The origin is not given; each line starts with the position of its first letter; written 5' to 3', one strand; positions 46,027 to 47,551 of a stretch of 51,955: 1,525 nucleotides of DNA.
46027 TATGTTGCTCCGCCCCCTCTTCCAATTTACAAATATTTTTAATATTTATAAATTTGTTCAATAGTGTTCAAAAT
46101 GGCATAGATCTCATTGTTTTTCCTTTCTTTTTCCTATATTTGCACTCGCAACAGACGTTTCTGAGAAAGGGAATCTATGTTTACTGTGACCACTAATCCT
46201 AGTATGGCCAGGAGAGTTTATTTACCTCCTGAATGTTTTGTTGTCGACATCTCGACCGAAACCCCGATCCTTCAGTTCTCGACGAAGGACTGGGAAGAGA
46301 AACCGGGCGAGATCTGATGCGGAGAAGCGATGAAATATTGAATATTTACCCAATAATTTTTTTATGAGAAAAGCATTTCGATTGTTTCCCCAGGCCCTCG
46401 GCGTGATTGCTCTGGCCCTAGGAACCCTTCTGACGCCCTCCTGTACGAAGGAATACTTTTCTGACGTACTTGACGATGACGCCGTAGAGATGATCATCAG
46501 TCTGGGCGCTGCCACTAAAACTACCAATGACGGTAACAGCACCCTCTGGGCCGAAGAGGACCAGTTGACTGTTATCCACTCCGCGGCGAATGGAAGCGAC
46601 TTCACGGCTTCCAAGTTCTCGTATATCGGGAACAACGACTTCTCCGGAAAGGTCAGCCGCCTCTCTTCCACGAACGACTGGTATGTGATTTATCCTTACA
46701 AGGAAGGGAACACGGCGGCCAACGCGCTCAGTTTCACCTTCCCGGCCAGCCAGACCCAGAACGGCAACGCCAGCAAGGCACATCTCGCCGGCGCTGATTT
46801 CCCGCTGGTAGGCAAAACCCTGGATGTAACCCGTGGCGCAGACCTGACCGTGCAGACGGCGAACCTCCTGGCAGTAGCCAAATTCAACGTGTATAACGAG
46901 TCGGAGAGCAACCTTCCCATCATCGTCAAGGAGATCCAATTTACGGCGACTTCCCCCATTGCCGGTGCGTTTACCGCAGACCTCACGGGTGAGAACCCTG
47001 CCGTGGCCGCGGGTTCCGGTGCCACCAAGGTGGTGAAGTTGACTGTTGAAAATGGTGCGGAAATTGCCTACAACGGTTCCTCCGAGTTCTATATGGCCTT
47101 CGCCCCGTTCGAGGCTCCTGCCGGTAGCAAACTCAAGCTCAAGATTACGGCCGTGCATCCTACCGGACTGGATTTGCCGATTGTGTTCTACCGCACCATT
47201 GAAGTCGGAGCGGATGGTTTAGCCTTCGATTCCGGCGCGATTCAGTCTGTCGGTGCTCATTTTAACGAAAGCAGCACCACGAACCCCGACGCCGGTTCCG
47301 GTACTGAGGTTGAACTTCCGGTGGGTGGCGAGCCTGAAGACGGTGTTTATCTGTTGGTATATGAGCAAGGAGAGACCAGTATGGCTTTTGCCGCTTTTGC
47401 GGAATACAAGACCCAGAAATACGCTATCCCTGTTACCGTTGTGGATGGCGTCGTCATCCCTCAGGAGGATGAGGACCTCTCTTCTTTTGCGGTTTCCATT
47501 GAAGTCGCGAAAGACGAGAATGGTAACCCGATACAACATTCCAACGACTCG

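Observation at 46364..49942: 1192-aa lipoprotein fusing adhesin-like modules to a C-terminal CX5R phosphatase domain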

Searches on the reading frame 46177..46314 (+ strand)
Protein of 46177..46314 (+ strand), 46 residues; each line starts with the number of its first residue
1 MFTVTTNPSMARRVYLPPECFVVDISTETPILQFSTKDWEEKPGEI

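Call 34: search_protein_families(library=pfam, proteins=[window:46177-46314:+], max_evalue=10)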
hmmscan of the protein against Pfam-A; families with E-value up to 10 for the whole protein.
seq(46 aa): 0 families

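Call 67: search_protein_families(library=ncbifam, proteins=[window:46177-46314:+], max_evalue=10)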
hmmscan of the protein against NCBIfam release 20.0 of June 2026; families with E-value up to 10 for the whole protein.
seq(46 aa): 0 families

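Call 75: find_homologous_proteins(query=A5, max_evalue=0.01)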
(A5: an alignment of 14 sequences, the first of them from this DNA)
Query A5 (14 sequences) (46 aa, profile of the alignment): 29 proteins with E <= 0.01 among 76 candidates.
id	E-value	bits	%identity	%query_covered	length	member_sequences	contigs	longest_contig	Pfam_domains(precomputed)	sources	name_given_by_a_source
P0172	2.0e-15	74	32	80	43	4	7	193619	-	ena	-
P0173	1.1e-14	72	32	87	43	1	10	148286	-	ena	-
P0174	1.2e-13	68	34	76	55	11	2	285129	-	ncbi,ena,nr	ncbi:MAG: hypothetical protein IJ202_09745 [Bacteroidales bacterium]|nr:hypothetical protein [Bacter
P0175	4.5e-12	63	100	100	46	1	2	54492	-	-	-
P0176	8.7e-12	62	-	-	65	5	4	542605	-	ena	-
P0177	2.3e-11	61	-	-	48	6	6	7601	-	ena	-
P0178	1.5e-10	58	38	74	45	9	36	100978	-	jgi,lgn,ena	jgi:hypothetical protein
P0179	2.6e-10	58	38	74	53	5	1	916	-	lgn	-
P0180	3.9e-10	57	28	87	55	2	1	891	-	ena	-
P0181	1.4e-9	55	57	15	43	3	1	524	-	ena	-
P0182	2.1e-9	55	36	24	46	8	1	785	-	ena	-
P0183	2.4e-9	54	30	50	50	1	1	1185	-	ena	-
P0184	3.0e-9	54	32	54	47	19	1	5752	-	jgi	jgi:hypothetical protein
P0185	4.1e-9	54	36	24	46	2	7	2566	-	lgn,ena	-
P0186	5.0e-9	53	36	30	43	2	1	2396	-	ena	-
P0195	2.7e-6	45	-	-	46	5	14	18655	-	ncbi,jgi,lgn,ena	jgi:hypothetical protein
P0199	2.1e-3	35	28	70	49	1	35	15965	-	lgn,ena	-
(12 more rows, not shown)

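Call 76: find_encoding_contigs(protein=P0199, flank=7000, max_places=2)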
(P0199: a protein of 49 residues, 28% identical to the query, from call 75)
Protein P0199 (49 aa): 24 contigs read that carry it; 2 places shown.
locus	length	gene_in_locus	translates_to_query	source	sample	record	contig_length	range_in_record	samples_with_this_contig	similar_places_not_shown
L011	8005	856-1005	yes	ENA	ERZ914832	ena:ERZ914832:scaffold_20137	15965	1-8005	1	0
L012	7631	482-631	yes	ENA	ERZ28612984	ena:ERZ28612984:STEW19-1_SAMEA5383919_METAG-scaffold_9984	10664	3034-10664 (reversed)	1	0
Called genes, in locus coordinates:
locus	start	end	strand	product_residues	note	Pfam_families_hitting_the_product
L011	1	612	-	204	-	?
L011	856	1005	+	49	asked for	-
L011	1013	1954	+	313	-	-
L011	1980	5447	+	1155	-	PF13149:Mfa_like_1, PF13306:LRR_5, PF13004:BACON (faint), PF09471:Peptidase_M64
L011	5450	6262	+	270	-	PF13149:Mfa_like_1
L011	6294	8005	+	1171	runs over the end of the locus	PF13149:Mfa_like_1, PF13306:LRR_5, PF13004:BACON (faint), PF09471:Peptidase_M64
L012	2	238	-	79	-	?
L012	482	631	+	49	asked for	-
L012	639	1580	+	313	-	-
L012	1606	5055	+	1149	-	PF13149:Mfa_like_1, PF13306:LRR_5, PF13004:BACON (faint), PF09471:Peptidase_M64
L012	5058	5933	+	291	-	PF13149:Mfa_like_1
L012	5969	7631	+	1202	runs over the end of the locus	PF13149:Mfa_like_1, PF13306:LRR_5, PF09471:Peptidase_M64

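Call 77: find_encoding_contigs(protein=P0195, flank=7000, max_places=2)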
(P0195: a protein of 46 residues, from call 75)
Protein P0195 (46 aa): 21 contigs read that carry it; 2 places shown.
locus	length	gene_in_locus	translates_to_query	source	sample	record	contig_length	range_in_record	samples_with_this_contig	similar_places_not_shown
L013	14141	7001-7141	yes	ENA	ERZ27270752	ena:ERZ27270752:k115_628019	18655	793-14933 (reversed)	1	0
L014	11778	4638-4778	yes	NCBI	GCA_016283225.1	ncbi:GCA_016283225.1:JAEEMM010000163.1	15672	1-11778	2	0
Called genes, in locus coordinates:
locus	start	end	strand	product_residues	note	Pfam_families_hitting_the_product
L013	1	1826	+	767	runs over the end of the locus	-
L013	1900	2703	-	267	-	PF00589:Phage_integrase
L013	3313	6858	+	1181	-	PF02368:Big_2, PF26918:Ig_Eae, PF13350:Y_phosphatase3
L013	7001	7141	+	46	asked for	-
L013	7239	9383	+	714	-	-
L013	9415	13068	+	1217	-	PF02368:Big_2 (weak), PF26918:Ig_Eae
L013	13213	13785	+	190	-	PF13449:Phytase-like (faint), PF06977:SdiA-regulated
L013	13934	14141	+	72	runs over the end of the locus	-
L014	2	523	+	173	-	?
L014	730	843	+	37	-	-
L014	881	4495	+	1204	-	PF02368:Big_2, PF26918:Ig_Eae, PF13350:Y_phosphatase3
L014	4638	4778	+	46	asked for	-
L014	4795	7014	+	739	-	PF02368:Big_2, PF26918:Ig_Eae, PF02368:Big_2, PF26918:Ig_Eae (weak), PF02368:Big_2, PF26918:Ig_Eae (weak), PF02368:Big_2, PF02368:Big_2, +6 more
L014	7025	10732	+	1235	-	PF02368:Big_2 (faint), PF26918:Ig_Eae (weak)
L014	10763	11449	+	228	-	PF06977:SdiA-regulated, PF13449:Phytase-like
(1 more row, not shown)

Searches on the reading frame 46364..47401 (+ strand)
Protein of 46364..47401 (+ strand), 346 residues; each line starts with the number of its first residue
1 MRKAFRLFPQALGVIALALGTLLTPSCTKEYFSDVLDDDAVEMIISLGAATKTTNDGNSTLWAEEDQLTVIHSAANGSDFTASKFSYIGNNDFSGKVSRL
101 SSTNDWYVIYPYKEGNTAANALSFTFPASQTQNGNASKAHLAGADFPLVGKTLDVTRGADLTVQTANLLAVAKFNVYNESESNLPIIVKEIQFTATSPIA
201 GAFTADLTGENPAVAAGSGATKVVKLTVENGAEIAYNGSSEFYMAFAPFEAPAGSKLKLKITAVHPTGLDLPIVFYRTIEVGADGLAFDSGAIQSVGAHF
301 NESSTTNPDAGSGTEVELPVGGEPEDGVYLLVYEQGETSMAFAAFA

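Call 17: search_protein_families(library=pfam, proteins=[window:46364-47401:+], max_evalue=10)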
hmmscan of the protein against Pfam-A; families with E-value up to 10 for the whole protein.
window:46364-47401:+ (346 aa): 1 family
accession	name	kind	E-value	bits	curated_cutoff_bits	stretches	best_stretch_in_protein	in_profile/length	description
PF21743.3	PTM_DIR17_Tudor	-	0.48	10.7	27.2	1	90-116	10-35/48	PTM/DIR17-like, Tudor domain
